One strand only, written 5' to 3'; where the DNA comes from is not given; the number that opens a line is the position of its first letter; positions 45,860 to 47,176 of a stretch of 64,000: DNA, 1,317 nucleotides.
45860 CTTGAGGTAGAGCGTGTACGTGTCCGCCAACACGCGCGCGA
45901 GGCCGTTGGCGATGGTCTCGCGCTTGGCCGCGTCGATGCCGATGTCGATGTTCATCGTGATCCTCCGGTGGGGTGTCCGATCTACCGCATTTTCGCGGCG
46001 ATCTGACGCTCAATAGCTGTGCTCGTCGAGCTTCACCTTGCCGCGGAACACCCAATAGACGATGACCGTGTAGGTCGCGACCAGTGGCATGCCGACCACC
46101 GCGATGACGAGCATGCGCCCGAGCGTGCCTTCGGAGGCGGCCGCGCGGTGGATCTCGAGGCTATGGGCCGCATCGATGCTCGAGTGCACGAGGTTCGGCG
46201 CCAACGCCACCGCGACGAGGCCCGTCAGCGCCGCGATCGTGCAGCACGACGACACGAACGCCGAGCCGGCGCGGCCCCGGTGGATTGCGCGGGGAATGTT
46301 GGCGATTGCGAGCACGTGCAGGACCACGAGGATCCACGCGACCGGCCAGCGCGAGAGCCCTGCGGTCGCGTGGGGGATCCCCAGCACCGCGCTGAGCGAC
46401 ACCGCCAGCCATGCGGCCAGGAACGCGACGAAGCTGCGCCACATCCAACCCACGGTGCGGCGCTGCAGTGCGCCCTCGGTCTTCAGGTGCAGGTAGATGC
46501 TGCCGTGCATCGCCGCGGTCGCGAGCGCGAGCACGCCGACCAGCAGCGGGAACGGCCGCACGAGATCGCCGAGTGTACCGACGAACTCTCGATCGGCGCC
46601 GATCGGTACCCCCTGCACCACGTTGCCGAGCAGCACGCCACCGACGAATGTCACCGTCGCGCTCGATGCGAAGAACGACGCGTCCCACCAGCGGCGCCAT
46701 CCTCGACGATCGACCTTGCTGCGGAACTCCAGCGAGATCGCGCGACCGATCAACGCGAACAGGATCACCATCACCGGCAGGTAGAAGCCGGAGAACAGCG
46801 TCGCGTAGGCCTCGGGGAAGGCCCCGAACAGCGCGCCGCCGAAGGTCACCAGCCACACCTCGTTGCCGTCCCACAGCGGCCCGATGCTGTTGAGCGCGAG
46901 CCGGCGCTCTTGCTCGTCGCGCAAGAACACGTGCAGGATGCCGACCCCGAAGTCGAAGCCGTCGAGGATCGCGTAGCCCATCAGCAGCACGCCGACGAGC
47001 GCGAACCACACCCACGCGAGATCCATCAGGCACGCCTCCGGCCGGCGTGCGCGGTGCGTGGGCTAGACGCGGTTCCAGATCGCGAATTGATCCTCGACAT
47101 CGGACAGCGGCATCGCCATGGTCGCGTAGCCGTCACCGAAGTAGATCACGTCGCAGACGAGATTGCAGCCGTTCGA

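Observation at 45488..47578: cydB (cytochrome bd subunit II) present without an adjacent cydA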

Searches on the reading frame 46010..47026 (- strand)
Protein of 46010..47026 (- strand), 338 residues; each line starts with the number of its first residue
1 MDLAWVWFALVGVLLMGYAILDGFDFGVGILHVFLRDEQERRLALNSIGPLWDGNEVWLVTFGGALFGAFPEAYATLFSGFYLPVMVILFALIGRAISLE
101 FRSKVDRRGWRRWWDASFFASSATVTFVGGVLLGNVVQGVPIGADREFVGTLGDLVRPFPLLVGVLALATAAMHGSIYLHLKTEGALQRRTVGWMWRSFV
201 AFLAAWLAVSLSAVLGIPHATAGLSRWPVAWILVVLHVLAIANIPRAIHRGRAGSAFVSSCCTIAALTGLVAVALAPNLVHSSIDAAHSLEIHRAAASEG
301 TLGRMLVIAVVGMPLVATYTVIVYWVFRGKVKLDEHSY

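Call 5: search_protein_families(library=pfam, proteins=[window:46010-47026:-], max_evalue=0.01)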
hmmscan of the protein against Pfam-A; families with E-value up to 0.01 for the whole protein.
window:46010-47026:- (338 aa): 1 family
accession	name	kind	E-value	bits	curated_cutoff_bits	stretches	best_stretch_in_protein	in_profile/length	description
PF02322.20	Cyt_bd_oxida_II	-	2.6e-98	329.6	35.6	1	4-327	2-302/302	Cytochrome bd terminal oxidase subunit II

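Call 9: find_homologous_proteins(query=window:46010-47026:-)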
Query window:46010-47026:- (338 aa): 7818 proteins with E <= 0.001 among 8000 candidates; the best 120 are listed.
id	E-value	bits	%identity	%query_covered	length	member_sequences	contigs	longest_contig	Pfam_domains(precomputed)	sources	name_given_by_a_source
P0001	2.2e-213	726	99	100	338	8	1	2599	PF02322.21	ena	-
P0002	2.2e-167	575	78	100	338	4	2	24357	PF02322.21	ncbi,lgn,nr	ncbi:MAG: cytochrome d ubiquinol oxidase subunit II [Nannocystaceae bacterium]|nr:cytochrome d ubiqu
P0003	1.8e-157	542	75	100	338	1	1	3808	PF02322.21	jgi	jgi:cytochrome d ubiquinol oxidase subunit II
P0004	1.2e-156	540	74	100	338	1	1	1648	PF02322.21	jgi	jgi:cytochrome d ubiquinol oxidase subunit II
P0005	1.7e-155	536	73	100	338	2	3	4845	PF02322.21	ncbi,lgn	-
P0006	1.6e-154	533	72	100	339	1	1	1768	PF02322.21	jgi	jgi:cytochrome d ubiquinol oxidase subunit II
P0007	6.1e-149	514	74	96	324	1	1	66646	PF02322.21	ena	-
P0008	7.4e-147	507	69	100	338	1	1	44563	PF02322.21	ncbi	-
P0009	5.5e-144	498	70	100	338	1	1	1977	PF02322.21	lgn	-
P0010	7.8e-144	497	69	100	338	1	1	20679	PF02322.21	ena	-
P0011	3.8e-143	495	69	100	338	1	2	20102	PF02322.21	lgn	-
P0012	1.5e-142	493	69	100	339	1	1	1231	PF02322.21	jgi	jgi:cytochrome bd ubiquinol oxidase subunit II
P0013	1.8e-142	493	68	100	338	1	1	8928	PF02322.21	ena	-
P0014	1.9e-142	493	66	100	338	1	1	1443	PF02322.21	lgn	-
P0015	4.4e-142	492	67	100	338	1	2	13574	PF02322.21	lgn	-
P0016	3.1e-141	489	68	100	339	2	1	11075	PF02322.21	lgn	-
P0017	5.0e-141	488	67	100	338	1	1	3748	PF02322.21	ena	-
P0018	6.1e-140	485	67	100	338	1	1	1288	PF02322.21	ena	-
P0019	3.6e-139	482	66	100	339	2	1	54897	PF02322.21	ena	-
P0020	2.1e-138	480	66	95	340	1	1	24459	PF02322.21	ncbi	-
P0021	2.3e-138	479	67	100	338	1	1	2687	PF02322.21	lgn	-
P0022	7.7e-138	478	67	100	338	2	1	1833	PF02322.21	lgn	-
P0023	1.0e-137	477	66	100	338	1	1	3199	PF02322.21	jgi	jgi:cytochrome d ubiquinol oxidase subunit II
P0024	2.1e-137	476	65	100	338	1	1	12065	PF02322.21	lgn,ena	-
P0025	2.1e-137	476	64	100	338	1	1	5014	PF02322.21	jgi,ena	-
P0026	4.7e-137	475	69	95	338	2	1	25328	PF02322.21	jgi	-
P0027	9.3e-137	474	64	100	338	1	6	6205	PF02322.21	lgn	-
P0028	1.1e-136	474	66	100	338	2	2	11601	PF02322.21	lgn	-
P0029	1.8e-136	473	67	100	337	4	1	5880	PF02322.21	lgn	-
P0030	2.2e-136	473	66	98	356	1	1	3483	PF02322.21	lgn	-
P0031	4.8e-135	468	66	100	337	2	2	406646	PF02322.21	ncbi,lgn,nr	ncbi:MAG: cytochrome d ubiquinol oxidase subunit II [Nannocystaceae bacterium]|nr:cytochrome d ubiqu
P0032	5.7e-135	468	65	100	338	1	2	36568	PF02322.21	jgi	jgi:cytochrome bd ubiquinol oxidase subunit II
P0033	1.1e-134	467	67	96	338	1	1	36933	PF02322.21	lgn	-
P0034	1.1e-134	467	63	100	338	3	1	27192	PF02322.21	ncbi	-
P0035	2.7e-134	466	65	100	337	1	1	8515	PF02322.21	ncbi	-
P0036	4.2e-134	465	65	100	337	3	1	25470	PF02322.21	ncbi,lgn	ncbi:MAG: cytochrome d ubiquinol oxidase subunit II [Myxococcota bacterium]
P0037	6.8e-134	465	66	100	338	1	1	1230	PF02322.21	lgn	-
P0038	7.1e-134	465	66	100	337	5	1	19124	PF02322.21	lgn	-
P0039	7.8e-134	465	66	100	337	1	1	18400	PF02322.21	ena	-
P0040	1.2e-133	464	65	100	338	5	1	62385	PF02322.21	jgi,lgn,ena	-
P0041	1.3e-133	464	64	100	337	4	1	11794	PF02322.21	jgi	-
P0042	1.4e-133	464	66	100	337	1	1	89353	PF02322.21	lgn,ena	-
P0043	5.4e-133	462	62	100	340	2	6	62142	PF02322.21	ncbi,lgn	ncbi:MAG: cytochrome c oxidase assembly protein [Fimbriimonadales bacterium]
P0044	1.4e-132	460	64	100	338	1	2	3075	PF02322.21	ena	-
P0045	1.6e-132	460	63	100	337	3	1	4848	PF02322.21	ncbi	-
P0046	2.2e-132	460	64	100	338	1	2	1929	PF02322.21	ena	-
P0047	9.6e-132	458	64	100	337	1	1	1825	PF02322.21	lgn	-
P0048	1.3e-131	457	64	100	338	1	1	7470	PF02322.21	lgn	-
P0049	1.5e-131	457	63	100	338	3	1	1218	PF02322.21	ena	-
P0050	1.9e-131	457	65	100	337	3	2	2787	PF02322.21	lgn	-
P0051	2.5e-131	456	64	100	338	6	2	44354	PF02322.21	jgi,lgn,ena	-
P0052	2.6e-131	456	63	100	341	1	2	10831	PF02322.21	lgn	-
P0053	2.8e-131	456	63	100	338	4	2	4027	PF02322.21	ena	-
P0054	3.1e-131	456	62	100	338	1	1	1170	PF02322.21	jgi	jgi:cytochrome d ubiquinol oxidase subunit II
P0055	3.3e-131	456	64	100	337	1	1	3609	PF02322.21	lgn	-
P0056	3.7e-131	456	65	100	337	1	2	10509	PF02322.21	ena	-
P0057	3.8e-131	456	64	100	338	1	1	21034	PF02322.21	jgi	jgi:cytochrome d ubiquinol oxidase subunit II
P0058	4.5e-131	455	64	100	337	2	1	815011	PF02322.21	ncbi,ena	-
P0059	4.6e-131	455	65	100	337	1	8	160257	PF02322.21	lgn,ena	-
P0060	5.2e-131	455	64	100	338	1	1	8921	PF02322.21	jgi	jgi:cytochrome d ubiquinol oxidase subunit II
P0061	5.4e-131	455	64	100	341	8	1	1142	PF02322.21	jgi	-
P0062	6.6e-131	455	64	100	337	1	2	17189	PF02322.21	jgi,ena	-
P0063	8.2e-131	455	62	100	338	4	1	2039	PF02322.21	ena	-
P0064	8.3e-131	455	64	100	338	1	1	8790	PF02322.21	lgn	-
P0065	1.3e-130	454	63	100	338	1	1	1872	PF02322.21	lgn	-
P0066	1.9e-130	453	66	98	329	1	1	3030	PF02322.21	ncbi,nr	ncbi:MAG: cytochrome d ubiquinol oxidase subunit II, partial [Nannocystaceae bacterium]|nr:cytochrom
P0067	2.0e-130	453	65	100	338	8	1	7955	PF02322.21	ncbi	-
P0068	2.3e-130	453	63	100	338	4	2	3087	PF02322.21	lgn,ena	-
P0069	3.0e-130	453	63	100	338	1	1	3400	PF02322.21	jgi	jgi:cytochrome d ubiquinol oxidase subunit II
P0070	3.3e-130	453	64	100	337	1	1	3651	PF02322.21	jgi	jgi:cytochrome d ubiquinol oxidase subunit II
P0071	4.8e-130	452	60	100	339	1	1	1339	PF02322.21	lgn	-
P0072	5.6e-130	452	62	100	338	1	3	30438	PF02322.21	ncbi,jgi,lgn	jgi:cytochrome d ubiquinol oxidase subunit II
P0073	6.4e-130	452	62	100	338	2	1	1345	PF02322.21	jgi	jgi:cytochrome d ubiquinol oxidase subunit II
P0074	8.8e-130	451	63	100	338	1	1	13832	PF02322.21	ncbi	-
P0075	8.9e-130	451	62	100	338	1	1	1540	PF02322.21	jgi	jgi:cytochrome bd ubiquinol oxidase subunit II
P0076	9.1e-130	451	64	100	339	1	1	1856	PF02322.21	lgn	-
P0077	9.4e-130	451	62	100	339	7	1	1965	PF02322.21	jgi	jgi:cytochrome d ubiquinol oxidase subunit II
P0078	9.4e-130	451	64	100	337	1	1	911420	PF02322.21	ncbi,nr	ncbi:MAG: cytochrome d ubiquinol oxidase subunit II [Sandaracinaceae bacterium]|nr:cytochrome d ubiq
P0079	1.1e-129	451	64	100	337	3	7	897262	PF02322.21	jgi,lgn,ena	-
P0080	1.1e-129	451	62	100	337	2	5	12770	PF02322.21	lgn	-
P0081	1.2e-129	451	62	100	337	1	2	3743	PF02322.21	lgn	-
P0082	1.4e-129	451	63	100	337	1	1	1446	PF02322.21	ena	-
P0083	1.4e-129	450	63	100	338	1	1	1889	PF02322.21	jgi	jgi:cytochrome d ubiquinol oxidase subunit II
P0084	2.0e-129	450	61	100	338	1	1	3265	PF02322.21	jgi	-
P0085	2.1e-129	450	62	100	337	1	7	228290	PF02322.21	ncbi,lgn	-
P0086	2.1e-129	450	62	100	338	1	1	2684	PF02322.21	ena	-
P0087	2.1e-129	450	62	100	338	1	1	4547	PF02322.21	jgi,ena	-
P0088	2.5e-129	450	62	100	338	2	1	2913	PF02322.21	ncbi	-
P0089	2.8e-129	450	64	100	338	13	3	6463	PF02322.21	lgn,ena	-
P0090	3.2e-129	449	63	100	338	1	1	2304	PF02322.21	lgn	-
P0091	3.5e-129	449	62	100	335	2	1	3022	PF02322.21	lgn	-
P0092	3.7e-129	449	60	100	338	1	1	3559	PF02322.21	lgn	-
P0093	4.3e-129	449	61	95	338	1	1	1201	PF02322.21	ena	-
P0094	7.6e-129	448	64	100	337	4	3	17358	PF02322.21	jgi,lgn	jgi:cytochrome d ubiquinol oxidase subunit II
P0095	8.0e-129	448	62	100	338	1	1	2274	PF02322.21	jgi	jgi:cytochrome d ubiquinol oxidase subunit II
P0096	9.3e-129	448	62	100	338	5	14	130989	PF02322.21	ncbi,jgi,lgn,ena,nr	ncbi:MAG TPA: cytochrome d ubiquinol oxidase subunit II [Verrucomicrobiota bacterium]|jgi:cytochrome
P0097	1.0e-128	448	61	100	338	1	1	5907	PF02322.21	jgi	jgi:cytochrome d ubiquinol oxidase subunit II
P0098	1.0e-128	448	61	100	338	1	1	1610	PF02322.21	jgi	jgi:cytochrome bd ubiquinol oxidase subunit II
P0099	1.1e-128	448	63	100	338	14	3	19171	PF02322.21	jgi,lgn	jgi:cytochrome d ubiquinol oxidase subunit II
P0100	1.2e-128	447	64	100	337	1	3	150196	PF02322.21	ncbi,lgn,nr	ncbi:MAG: cytochrome d ubiquinol oxidase subunit II [Sandaracinaceae bacterium]|nr:cytochrome d ubiq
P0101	1.2e-128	447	64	100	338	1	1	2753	PF02322.21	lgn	-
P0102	1.2e-128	447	63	100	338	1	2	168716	PF02322.21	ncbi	ncbi:MAG: cytochrome d ubiquinol oxidase subunit II [Nannocystales bacterium]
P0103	1.3e-128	447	61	100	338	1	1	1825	PF02322.21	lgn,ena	-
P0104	1.5e-128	447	65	100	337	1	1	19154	PF02322.21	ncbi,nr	ncbi:MAG: cytochrome d ubiquinol oxidase subunit II [Myxococcales bacterium]|nr:cytochrome d ubiquin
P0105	1.7e-128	447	62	100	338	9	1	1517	PF02322.21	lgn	-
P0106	1.9e-128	447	60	100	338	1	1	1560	PF02322.21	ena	-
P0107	2.0e-128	447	63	100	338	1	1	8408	PF02322.21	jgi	jgi:cytochrome d ubiquinol oxidase subunit II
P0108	2.0e-128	447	63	100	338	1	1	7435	PF02322.21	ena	-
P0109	2.2e-128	447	61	100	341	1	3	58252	PF02322.21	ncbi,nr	ncbi:MAG: cytochrome d ubiquinol oxidase subunit II [Sandaracinus sp.]|nr:cytochrome d ubiquinol oxi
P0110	2.3e-128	447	60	100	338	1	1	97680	PF02322.21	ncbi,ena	-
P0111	2.4e-128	446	62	100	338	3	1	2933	PF02322.21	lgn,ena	-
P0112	2.6e-128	446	63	100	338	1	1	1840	PF02322.21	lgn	-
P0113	3.1e-128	446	61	100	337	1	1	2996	PF02322.21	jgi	jgi:cytochrome d ubiquinol oxidase subunit II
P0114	3.7e-128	446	63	100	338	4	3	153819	PF02322.21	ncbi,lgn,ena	-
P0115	3.8e-128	446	61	100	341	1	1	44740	PF02322.21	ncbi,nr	ncbi:MAG: cytochrome d ubiquinol oxidase subunit II [Sandaracinus sp.]|nr:cytochrome d ubiquinol oxi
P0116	4.1e-128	446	63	100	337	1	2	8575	PF02322.21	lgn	-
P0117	4.3e-128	446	60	100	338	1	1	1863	PF02322.21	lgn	-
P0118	4.9e-128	445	61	100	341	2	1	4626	PF02322.21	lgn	-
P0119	5.2e-128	445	63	100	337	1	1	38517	PF02322.21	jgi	jgi:cytochrome bd ubiquinol oxidase subunit II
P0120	5.6e-128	445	61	100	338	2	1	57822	PF02322.21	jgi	jgi:cytochrome d ubiquinol oxidase subunit II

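Call 10: find_encoding_contigs(protein=P0002, flank=8000, max_places=3)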
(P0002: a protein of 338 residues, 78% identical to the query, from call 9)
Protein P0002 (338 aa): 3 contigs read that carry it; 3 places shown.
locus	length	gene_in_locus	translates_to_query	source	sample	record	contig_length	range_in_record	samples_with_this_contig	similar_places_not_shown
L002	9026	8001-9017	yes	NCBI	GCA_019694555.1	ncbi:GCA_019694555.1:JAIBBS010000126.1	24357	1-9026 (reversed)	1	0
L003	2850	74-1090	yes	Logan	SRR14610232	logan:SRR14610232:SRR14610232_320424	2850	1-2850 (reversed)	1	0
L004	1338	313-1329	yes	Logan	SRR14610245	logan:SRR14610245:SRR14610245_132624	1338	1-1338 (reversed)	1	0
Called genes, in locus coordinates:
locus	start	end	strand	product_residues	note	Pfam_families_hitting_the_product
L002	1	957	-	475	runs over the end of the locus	PF01082:Cu2_monooxygen, PF03712:Cu2_monoox_C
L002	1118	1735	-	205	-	PF00903:Glyoxalase, PF18029:Glyoxalase_6 (weak), PF22656:At5g48480-like_N (weak)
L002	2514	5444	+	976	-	PF00069:Pkinase, PF07714:PK_Tyr_Ser-Thr, PF17874:TPR_MalT (weak), PF13424:TPR_12, PF13374:TPR_10 (weak), PF13424:TPR_12, PF13424:TPR_12, PF13424:TPR_12, +4 more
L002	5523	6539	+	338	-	PF01112:Asparaginase_2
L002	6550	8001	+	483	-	PF01654:Cyt_bd_oxida_I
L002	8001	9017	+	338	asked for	PF02322:Cyt_bd_oxida_II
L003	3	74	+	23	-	?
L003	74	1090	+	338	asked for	PF02322:Cyt_bd_oxida_II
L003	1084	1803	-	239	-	-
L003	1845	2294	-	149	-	-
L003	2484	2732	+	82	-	-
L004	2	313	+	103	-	?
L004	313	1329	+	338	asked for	PF02322:Cyt_bd_oxida_II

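Call 11: find_encoding_contigs(protein=P0007, flank=8000, max_places=3)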
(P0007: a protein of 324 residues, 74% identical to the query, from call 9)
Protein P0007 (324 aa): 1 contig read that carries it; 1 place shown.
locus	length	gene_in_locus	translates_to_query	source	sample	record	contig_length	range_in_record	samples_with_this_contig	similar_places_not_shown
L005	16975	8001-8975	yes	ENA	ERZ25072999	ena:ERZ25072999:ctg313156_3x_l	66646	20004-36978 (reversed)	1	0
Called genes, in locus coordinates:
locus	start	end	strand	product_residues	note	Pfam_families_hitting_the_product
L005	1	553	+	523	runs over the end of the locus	PF17517:IgGFc_binding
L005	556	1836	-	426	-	PF25390:WD40_RLD, PF00415:RCC1, PF13540:RCC1_2 (weak), PF25390:WD40_RLD, PF13540:RCC1_2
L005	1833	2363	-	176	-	PF25390:WD40_RLD (weak), PF13540:RCC1_2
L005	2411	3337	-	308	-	PF24096:DUF7379, PF00561:Abhydrolase_1 (faint), PF05057:DUF676 (weak), PF07819:PGAP1, PF12697:Abhydrolase_6 (weak)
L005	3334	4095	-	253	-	PF03099:BPL_LplA_LipB, PF16917:BPL_LplA_LipB_2 (faint), PF02237:BPL_C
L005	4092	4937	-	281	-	PF02749:QRPTase_N, PF01729:QRPTase_C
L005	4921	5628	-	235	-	PF12710:HAD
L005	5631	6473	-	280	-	PF02517:Rce1-like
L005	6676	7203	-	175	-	-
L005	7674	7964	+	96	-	PF01654:Cyt_bd_oxida_I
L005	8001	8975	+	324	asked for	PF02322:Cyt_bd_oxida_II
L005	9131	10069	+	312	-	PF00112:Peptidase_C1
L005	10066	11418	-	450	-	PF07586:HXXSHH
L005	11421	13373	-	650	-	PF16561:AMPK1_CBM (weak), PF07626:PSD3 (weak), PF07637:PSD5, PF07631:PSD4, PF07627:PSCyt3, PF07624:PSD2 (weak)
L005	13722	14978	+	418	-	PF02321:OEP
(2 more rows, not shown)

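Call 12: find_encoding_contigs(protein=P0008, flank=8000, max_places=3)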
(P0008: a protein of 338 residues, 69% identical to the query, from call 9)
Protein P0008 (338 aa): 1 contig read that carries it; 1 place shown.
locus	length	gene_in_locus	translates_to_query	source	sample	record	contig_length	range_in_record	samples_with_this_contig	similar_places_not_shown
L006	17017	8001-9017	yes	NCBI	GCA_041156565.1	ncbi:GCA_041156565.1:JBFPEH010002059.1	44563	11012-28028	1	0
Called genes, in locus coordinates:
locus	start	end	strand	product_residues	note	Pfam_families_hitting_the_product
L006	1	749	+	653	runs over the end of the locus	-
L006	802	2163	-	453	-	-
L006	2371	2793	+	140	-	-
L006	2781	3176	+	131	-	-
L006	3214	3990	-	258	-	PF03099:BPL_LplA_LipB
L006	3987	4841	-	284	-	PF02749:QRPTase_N, PF01729:QRPTase_C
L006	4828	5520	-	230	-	PF12710:HAD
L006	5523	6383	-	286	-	PF02517:Rce1-like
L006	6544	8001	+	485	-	PF01654:Cyt_bd_oxida_I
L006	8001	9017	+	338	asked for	PF02322:Cyt_bd_oxida_II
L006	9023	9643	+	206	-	PF04973:NMN_transporter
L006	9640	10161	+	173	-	PF13521:AAA_28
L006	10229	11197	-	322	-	PF00126:HTH_1, PF03466:LysR_substrate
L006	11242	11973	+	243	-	PF00106:adh_short, PF08659:KR, PF23441:SDR, PF13561:adh_short_C2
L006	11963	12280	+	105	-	PF07045:DUF1330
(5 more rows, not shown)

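Call 14: find_encoding_contigs(protein=P0001, flank=8000, max_places=5)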
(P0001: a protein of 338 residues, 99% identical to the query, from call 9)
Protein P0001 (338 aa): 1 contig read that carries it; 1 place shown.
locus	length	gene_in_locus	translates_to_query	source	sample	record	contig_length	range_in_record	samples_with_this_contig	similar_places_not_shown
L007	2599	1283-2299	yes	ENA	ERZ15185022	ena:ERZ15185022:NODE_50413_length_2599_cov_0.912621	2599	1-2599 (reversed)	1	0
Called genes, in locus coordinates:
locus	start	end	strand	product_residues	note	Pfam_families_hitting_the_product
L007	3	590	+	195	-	?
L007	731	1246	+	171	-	-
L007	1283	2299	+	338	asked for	PF02322:Cyt_bd_oxida_II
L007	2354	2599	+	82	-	?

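Call 16: find_encoding_contigs(protein=window:46010-47026:-, flank=10000, max_places=6)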
Protein window:46010-47026:- (338 aa): 11 contigs read that carry it; 6 places shown.
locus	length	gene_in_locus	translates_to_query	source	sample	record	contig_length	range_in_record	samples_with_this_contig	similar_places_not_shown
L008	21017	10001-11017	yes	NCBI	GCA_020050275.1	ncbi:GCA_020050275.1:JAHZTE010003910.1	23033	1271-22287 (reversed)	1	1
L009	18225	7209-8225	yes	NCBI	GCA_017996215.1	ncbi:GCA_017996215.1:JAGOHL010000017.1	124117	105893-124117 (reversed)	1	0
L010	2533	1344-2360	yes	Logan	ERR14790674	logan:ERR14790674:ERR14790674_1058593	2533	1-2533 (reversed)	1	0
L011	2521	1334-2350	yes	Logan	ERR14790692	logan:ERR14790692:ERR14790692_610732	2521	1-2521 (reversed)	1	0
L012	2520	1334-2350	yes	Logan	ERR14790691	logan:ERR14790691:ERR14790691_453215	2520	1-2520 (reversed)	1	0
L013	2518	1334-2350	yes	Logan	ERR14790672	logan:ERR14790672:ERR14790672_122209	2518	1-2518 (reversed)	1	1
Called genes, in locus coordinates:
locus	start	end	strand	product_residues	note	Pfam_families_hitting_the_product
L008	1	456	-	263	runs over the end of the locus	PF12833:HTH_18, PF00165:HTH_AraC (weak)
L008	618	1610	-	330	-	PF08240:ADH_N, PF00107:ADH_zinc_N, PF13602:ADH_zinc_N_2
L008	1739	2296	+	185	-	PF13302:Acetyltransf_3, PF00583:Acetyltransf_1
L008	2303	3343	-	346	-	PF01694:Rhomboid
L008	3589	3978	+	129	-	PF04828:GFA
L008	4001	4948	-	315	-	-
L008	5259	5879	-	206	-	PF00440:TetR_N, PF17918:TetR_C_15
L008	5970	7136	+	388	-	PF01266:DAO (weak), PF01494:FAD_binding_3, PF13450:NAD_binding_8 (weak)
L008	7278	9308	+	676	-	-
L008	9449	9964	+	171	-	-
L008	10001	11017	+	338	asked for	PF02322:Cyt_bd_oxida_II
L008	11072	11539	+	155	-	PF00210:Ferritin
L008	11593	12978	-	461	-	PF00067:p450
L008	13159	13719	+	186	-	PF00440:TetR_N, PF17918:TetR_C_15, PF17928:TetR_C_22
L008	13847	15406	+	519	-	PF01943:Polysacc_synt, PF13440:Polysacc_synt_3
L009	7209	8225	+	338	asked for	PF02322:Cyt_bd_oxida_II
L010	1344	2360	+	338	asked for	PF02322:Cyt_bd_oxida_II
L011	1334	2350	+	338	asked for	PF02322:Cyt_bd_oxida_II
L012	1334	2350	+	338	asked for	PF02322:Cyt_bd_oxida_II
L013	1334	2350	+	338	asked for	PF02322:Cyt_bd_oxida_II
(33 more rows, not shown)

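Call 18: list_cluster_members(proteins=[window:46010-47026:-, window:47063-47578:-, window:45488-45955:-, window:47719-49749:-])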
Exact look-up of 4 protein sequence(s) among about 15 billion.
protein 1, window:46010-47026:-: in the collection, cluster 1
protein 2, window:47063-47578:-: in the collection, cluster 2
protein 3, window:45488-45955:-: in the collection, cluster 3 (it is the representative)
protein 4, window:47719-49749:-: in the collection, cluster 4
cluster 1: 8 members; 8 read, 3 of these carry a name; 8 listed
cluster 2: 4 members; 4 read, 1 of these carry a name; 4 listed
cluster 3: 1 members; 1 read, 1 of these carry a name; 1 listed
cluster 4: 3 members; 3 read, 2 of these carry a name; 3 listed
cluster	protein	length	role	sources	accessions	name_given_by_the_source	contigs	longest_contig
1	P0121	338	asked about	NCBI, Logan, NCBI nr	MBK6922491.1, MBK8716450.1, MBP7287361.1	MAG: cytochrome d ubiquinol oxidase subunit II [Deltaproteobacteria bacterium] | cytochrome d ubiquinol oxidase subunit II [Deltaproteobacteria bacterium]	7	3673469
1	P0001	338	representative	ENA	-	-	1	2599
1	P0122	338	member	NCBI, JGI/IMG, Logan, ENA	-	cytochrome d ubiquinol oxidase subunit II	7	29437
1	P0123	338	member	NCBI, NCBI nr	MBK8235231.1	MAG: cytochrome d ubiquinol oxidase subunit II [Deltaproteobacteria bacterium] | cytochrome d ubiquinol oxidase subunit II [Deltaproteobacteria bacterium]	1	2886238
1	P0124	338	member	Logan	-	-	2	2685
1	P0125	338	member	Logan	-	-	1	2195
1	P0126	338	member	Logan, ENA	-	-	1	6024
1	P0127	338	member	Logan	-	-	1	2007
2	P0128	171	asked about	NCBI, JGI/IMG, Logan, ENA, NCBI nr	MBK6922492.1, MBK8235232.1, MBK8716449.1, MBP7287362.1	MAG: hypothetical protein IPH07_34195 [Deltaproteobacteria bacterium] | hypothetical protein | hypothetical protein [Deltaproteobacteria bacterium]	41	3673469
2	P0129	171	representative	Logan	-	-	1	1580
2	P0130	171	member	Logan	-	-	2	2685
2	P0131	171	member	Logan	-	-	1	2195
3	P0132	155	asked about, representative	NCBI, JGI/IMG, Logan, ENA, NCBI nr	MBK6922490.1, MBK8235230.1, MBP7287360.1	MAG: DNA starvation/stationary phase protection protein [Deltaproteobacteria bacterium] | starvation-inducible DNA-binding protein | DNA starvation/stationary phase protection protein [Deltaproteobacteria bacterium]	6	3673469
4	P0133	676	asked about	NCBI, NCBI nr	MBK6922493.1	MAG: hypothetical protein IPH07_34200 [Deltaproteobacteria bacterium] | hypothetical protein [Deltaproteobacteria bacterium]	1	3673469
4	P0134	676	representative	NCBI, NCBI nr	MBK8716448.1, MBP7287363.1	MAG: hypothetical protein KBB21_12135 [Nannocystaceae bacterium] | hypothetical protein [Deltaproteobacteria bacterium]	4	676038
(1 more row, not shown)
